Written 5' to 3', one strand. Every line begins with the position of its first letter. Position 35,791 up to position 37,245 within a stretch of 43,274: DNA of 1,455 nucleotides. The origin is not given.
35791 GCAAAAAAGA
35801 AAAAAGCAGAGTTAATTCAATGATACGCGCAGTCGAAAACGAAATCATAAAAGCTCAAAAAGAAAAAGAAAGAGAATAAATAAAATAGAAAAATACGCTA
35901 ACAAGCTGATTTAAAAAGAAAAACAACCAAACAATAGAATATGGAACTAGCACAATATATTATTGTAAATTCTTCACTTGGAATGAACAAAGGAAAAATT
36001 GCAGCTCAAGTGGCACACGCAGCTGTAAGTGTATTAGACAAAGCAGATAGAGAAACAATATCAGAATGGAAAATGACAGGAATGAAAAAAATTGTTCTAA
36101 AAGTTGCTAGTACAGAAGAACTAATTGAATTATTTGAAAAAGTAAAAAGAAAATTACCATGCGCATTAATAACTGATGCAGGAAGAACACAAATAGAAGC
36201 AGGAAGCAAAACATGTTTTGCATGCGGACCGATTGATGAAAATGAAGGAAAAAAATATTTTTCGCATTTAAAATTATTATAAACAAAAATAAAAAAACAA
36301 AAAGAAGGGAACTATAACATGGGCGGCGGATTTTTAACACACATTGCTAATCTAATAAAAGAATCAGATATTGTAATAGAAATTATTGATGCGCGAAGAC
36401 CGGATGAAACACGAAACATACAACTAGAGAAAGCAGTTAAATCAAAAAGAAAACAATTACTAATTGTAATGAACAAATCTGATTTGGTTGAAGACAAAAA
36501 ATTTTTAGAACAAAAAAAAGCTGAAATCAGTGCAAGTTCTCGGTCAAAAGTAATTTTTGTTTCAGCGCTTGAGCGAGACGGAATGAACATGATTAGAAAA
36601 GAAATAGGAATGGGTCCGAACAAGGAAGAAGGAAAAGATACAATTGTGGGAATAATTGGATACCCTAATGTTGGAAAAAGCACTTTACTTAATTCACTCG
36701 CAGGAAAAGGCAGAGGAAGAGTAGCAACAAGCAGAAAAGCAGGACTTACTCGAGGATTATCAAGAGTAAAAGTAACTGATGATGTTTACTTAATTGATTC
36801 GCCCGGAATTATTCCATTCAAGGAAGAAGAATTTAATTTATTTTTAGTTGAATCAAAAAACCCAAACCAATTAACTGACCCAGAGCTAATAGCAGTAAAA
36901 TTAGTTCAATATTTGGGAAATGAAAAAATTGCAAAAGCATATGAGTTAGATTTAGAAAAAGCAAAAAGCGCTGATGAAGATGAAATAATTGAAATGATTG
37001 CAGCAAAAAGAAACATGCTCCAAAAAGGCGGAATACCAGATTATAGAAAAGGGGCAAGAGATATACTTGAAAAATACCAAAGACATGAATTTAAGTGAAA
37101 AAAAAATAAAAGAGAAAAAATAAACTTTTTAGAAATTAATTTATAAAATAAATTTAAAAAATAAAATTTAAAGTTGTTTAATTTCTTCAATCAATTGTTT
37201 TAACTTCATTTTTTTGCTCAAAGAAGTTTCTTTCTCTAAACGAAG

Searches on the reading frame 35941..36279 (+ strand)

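Call 29: search_protein_families(library=pfam, proteins=[window:35941-36279:+], max_evalue=0.001)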
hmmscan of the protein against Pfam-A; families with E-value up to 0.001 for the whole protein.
window:35941-36279:+ (113 aa): 1 family
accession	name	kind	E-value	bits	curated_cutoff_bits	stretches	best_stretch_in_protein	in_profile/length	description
PF01981.21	PTH2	-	3.7e-35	121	23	1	4-113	2-115/115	Peptidyl-tRNA hydrolase PTH2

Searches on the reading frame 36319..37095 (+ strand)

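Call 29: search_protein_families(library=pfam, proteins=[window:36319-37095:+], max_evalue=0.001)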
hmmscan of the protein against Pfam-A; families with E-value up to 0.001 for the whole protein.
window:36319-37095:+ (259 aa): 5 families
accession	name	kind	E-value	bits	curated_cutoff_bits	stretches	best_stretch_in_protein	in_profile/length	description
PF01926.29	MMR_HSR1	-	2.3e-18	66.8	21.9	1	110-171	2-63/113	50S ribosome-binding GTPase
PF03193.22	RsgA_GTPase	-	2.1e-11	44.4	30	1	40-165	49-169/174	RsgA GTPase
PF02421.24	FeoB_N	-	2e-10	40.9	27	2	110-165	3-58/156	Ferrous iron transport protein B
PF00009.33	GTP_EFTU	-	1.4e-07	31.7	26.5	1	9-92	86-178/188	Elongation factor Tu GTP binding domain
PF00350.29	Dynamin_N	-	0.00049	20.6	27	0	110-131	1-22/168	Dynamin family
